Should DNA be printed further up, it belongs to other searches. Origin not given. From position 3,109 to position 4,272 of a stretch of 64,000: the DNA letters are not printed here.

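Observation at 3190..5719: Low-GC island with a gamma-class N6-adenine MTase translationally coupled to a putative restriction endonuclease (Type II R-M)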

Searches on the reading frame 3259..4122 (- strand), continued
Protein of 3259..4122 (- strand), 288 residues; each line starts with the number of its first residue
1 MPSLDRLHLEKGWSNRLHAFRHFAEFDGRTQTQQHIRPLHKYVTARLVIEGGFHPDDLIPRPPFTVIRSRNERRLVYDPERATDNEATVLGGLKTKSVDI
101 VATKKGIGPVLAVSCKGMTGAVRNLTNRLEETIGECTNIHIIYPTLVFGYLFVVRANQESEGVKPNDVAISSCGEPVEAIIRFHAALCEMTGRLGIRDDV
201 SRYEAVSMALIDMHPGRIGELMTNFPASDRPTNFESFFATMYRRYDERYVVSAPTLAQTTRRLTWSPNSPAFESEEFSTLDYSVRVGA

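Call 24: predict_structure(alignment_id=A1)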
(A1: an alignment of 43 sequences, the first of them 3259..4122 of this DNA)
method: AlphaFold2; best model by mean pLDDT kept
length: 288 residues; sequences in the alignment: 43
mean_pLDDT: 54.1   pTM: 0.49
mean pLDDT of the five models: 54.1, 51.0, 46.5, 46.4, 44.2
residues with pLDDT >= 90: 0; 70-90: 63; 50-70: 98; < 50: 127
segments of 3 or more residues with pLDDT < 50: 1-12, 88-147, 193-202, 244-288
pLDDT, mean of each block of 10 residues (from residue 1): 33 56 64 65 66 63 76 75 61 37 36 34 31 33 39 73 74 81 67 45 61 74 72 61 44 32 34 38 37
secondary structure, 60 per line:
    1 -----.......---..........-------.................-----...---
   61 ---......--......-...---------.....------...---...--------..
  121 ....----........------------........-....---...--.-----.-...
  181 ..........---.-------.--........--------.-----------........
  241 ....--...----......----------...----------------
elements in order: H6-12 H16-25 H33-49 E64-69 E72-77 H91-95 E102-104 E108-110 H119-124 H129-136 E149-156 H178-190 E205-212 H234-244 H254-259

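Call 25: get_annotated_region(hit=H12, flank=4000)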
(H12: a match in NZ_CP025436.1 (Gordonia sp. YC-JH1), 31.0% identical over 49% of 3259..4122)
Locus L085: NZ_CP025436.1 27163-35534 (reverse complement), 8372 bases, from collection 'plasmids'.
description: Gordonia sp. YC-JH1 plasmid pGOR1, complete sequence
organism: Gordonia sp. YC-JH1 (NCBI taxid 2059875)
taxonomy: Bacteria; Actinomycetota; Actinomycetes; Mycobacteriales; Gordoniaceae; Gordonia; Gordonia sp. YC-JH1
host: -; source: mixed culture,petroleum-contaminated soils; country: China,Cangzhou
typing (MOB-suite, as given by PLSDB): mobilizable; relaxase MOBP
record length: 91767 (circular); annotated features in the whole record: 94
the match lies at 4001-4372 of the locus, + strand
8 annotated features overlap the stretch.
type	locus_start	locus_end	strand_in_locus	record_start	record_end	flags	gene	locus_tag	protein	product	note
CDS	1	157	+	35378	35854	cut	-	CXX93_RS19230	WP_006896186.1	PaaI family thioesterase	-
CDS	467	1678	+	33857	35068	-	-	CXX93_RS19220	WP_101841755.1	IS110 family transposase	-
CDS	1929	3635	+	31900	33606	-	-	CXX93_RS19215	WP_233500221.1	N-6 DNA methylase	GO:0006306 - DNA methylation [Evidence IEA]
CDS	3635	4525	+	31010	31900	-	-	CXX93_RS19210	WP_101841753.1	hypothetical protein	-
CDS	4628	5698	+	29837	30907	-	-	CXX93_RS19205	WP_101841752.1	DUF3644 domain-containing protein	-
CDS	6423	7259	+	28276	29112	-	-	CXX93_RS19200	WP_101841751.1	DUF4192 family protein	-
CDS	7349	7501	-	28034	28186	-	-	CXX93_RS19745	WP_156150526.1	hypothetical protein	-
CDS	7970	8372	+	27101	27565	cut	-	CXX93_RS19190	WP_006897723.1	hypothetical protein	-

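Call 26: get_annotated_region(hit=H11, flank=4000)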
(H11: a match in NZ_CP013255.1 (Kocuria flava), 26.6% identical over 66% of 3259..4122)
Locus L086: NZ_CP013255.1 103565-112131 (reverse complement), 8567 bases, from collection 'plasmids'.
description: Kocuria flava strain HO-9041 plasmid 1, complete sequence
organism: Kocuria flava (NCBI taxid 446860)
taxonomy: Bacteria; Actinomycetota; Actinomycetes; Micrococcales; Micrococcaceae; Kocuria; Kocuria flava
host: -; source: single cell,air; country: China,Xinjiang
typing (MOB-suite, as given by PLSDB): mobilizable; relaxase MOBP
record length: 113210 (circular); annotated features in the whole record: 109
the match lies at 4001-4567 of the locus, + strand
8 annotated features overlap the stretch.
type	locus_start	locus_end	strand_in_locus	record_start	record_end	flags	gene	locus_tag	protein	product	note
CDS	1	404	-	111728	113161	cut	-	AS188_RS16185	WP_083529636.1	DUF4041 domain-containing protein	-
CDS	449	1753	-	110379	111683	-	-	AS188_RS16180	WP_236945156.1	ISL3 family transposase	-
CDS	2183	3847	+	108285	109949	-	-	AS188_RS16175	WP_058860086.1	N-6 DNA methylase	GO:0006306 - DNA methylation [Evidence IEA]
CDS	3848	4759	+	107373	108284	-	-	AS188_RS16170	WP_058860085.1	hypothetical protein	-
CDS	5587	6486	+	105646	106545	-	-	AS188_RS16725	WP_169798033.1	Kiwa anti-phage protein KwaB-like domain-containing protein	-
CDS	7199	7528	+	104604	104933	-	-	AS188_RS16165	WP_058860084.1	Lsr2 family protein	-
CDS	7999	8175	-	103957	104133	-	-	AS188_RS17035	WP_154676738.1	hypothetical protein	-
CDS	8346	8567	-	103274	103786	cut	-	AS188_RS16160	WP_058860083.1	ParA family protein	-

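Call 27: get_annotated_region(hit=H9, flank=4000)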
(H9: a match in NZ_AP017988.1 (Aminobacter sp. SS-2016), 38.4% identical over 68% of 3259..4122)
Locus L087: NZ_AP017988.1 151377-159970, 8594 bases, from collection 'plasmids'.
description: Aminobacter sp. SS-2016 strain Y103A plasmid pANY103b, complete sequence
organism: Aminobacter sp. SS-2016 (NCBI taxid 1870862)
taxonomy: Bacteria; Pseudomonadota; Alphaproteobacteria; Hyphomicrobiales; Phyllobacteriaceae; Aminobacter; Aminobacter sp. SS-2016
host: -; source: Lotus japoicus; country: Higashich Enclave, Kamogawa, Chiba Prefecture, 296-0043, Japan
typing (MOB-suite, as given by PLSDB): non-mobilizable; mating-pair formation MPF_T
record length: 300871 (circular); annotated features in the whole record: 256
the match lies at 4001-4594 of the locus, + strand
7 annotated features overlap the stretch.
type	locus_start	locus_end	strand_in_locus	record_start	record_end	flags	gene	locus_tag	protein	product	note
CDS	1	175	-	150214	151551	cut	-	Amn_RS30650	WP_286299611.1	NAD(P)/FAD-dependent oxidoreductase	-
CDS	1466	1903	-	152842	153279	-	-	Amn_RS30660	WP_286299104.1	VOC family protein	-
CDS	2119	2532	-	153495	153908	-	-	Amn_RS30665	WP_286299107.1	SRPBCC family protein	-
CDS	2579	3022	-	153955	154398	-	-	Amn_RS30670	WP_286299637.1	SRPBCC family protein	-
CDS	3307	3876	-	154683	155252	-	-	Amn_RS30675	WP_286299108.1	GNAT family protein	-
CDS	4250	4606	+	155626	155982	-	-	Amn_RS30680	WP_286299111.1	hypothetical protein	-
CDS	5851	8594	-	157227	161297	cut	-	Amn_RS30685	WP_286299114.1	helix-turn-helix transcriptional regulator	-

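Call 28: find_homologous_proteins(query=L085:3635-4522:+)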
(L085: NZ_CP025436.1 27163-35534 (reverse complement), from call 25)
Query L085:3635-4522:+ (296 aa): 1054 proteins with E <= 0.001 among 4998 candidates; the best 120 are listed.
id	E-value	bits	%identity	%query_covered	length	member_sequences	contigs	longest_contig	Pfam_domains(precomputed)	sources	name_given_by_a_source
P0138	1.1e-195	667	99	100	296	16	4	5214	-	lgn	-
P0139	3.1e-181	619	94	99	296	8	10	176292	-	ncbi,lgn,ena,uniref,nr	ncbi:hypothetical protein [Williamsia sp. DF01-3]|uniref:hypothetical protein n=1 Tax=Williamsia sp.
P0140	3.6e-177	606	91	99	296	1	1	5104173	-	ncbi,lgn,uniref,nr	ncbi:hypothetical protein [Gordonia rubripertincta]|uniref:hypothetical protein n=1 Tax=Gordonia rub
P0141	8.1e-151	520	78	100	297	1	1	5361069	-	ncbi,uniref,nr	ncbi:hypothetical protein [Gordonia sp. SL306]|uniref:hypothetical protein n=1 Tax=Gordonia sp. SL30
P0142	9.0e-147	506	77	100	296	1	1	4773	-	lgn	-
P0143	2.4e-146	505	75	100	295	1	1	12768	-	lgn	-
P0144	2.0e-144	499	76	100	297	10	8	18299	-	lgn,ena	-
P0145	4.9e-142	491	74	98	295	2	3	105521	-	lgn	-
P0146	9.4e-137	473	73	98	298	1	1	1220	-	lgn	-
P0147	1.6e-135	469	71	100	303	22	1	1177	-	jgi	-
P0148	5.3e-135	468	73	98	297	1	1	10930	-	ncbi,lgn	-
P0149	1.1e-134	467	72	98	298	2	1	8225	-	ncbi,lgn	-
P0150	4.7e-133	461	71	96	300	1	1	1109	-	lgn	-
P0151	6.3e-133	461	71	99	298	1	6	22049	-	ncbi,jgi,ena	jgi:hypothetical protein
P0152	7.1e-133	461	70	100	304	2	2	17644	-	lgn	-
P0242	2.7e-119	416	62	99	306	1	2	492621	-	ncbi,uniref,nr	ncbi:hypothetical protein GCM10011512_26050 [Tersicoccus solisilvae]|uniref:Restriction endonuclease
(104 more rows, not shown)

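Call 29: get_annotated_region(hit=H21, flank=4000)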
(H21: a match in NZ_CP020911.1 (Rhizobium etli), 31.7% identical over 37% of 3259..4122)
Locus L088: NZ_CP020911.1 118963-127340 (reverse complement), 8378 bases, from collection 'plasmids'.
description: Rhizobium etli strain NXC12 plasmid pRetNXC12e, complete sequence
organism: Rhizobium etli (NCBI taxid 29449)
taxonomy: Bacteria; Pseudomonadota; Alphaproteobacteria; Hyphomicrobiales; Rhizobiaceae; Rhizobium; Rhizobium etli
host: -; source: Phaseolus vulgaris,cell culture; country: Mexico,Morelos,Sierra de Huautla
typing (MOB-suite, as given by PLSDB): conjugative; relaxase MOBQ; mating-pair formation MPF_T
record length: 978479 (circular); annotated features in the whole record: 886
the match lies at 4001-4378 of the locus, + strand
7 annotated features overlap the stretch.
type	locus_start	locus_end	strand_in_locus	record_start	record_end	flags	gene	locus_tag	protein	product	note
CDS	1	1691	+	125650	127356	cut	-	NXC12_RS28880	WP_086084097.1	patatin-like phospholipase family protein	-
CDS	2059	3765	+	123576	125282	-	-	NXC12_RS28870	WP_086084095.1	N-6 DNA methylase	GO:0006306 - DNA methylation [Evidence IEA]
CDS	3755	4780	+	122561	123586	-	-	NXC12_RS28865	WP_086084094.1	hypothetical protein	-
CDS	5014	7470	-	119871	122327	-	-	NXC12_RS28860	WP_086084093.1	AAA family ATPase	GO:0006302 - double-strand break repair [Evidence IEA]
CDS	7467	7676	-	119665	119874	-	-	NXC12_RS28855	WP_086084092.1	hypothetical protein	-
CDS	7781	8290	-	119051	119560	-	-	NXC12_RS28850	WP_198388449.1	hypothetical protein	-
CDS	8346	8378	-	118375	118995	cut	-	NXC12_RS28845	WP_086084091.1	hypothetical protein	-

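Call 31: list_cluster_members(proteins=[P0242])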
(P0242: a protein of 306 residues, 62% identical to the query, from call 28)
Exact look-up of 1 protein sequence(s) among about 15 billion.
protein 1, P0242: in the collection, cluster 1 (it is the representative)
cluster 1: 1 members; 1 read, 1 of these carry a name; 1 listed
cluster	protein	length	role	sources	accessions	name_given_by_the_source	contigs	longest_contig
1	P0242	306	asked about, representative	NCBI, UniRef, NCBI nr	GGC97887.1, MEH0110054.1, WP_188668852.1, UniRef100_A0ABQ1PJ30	hypothetical protein GCM10011512_26050 [Tersicoccus solisilvae] | Restriction endonuclease n=1 Tax=Tersicoccus solisilvae TaxID=1882339 ... | hypothetical protein [Tersicoccus solisilvae]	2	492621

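Call 32: find_homologous_proteins(query=L088:3755-4777:+)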
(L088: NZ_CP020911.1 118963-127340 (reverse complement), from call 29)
Query L088:3755-4777:+ (341 aa): 2392 proteins with E <= 0.001 among 8000 candidates; the best 120 are listed.
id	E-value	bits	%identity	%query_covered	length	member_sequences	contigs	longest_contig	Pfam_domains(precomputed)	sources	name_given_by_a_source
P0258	2.1e-225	765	100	100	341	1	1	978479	-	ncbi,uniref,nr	ncbi:hypothetical protein NXC12_PE00125 (plasmid) [Rhizobium etli]|uniref:Uncharacterized protein n=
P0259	1.9e-183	627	81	100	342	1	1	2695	-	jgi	jgi:hypothetical protein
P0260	6.6e-179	612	80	100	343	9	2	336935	-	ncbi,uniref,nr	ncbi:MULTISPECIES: hypothetical protein [Rhizobium]|uniref:hypothetical protein n=1 Tax=Rhizobium Ta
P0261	2.1e-178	611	80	100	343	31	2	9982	-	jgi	-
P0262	3.2e-178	610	79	100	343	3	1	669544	-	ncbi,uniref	ncbi:hypothetical protein [Rhizobium leguminosarum]|uniref:hypothetical protein n=1 Tax=Rhizobium le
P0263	3.9e-178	610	79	100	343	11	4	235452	-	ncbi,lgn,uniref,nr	ncbi:hypothetical protein FHS26_003696 [Rhizobium pisi]|uniref:Uncharacterized protein n=1 Tax=Rhizo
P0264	5.3e-178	609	81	100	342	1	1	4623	-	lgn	-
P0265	4.0e-177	607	80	100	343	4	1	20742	-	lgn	-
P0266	6.6e-177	606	79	100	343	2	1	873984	-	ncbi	ncbi:hypothetical protein [Martelella sp. FOR1707]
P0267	3.9e-176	603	79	100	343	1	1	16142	-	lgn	-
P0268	4.1e-176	603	79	100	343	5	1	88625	-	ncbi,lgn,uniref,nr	ncbi:hypothetical protein ASD00_30185 [Ensifer sp. Root31]|uniref:hypothetical protein n=2 Tax=Sinor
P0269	8.7e-175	599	78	100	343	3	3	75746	-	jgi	jgi:hypothetical protein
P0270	1.5e-174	598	79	100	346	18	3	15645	-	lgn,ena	-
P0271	2.0e-174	598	78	100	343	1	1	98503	-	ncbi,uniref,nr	ncbi:hypothetical protein [Rhizobium leguminosarum]|uniref:hypothetical protein n=1 Tax=Rhizobium le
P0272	3.8e-174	597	78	100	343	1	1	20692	-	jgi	jgi:hypothetical protein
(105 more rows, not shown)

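Call 36: search_solved_structures(query=A2, max_evalue=10, show_alignments=2)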
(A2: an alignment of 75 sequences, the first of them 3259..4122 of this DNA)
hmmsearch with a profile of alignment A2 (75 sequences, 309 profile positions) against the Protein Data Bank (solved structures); distinct sequences matched with E-value up to 10: 0.
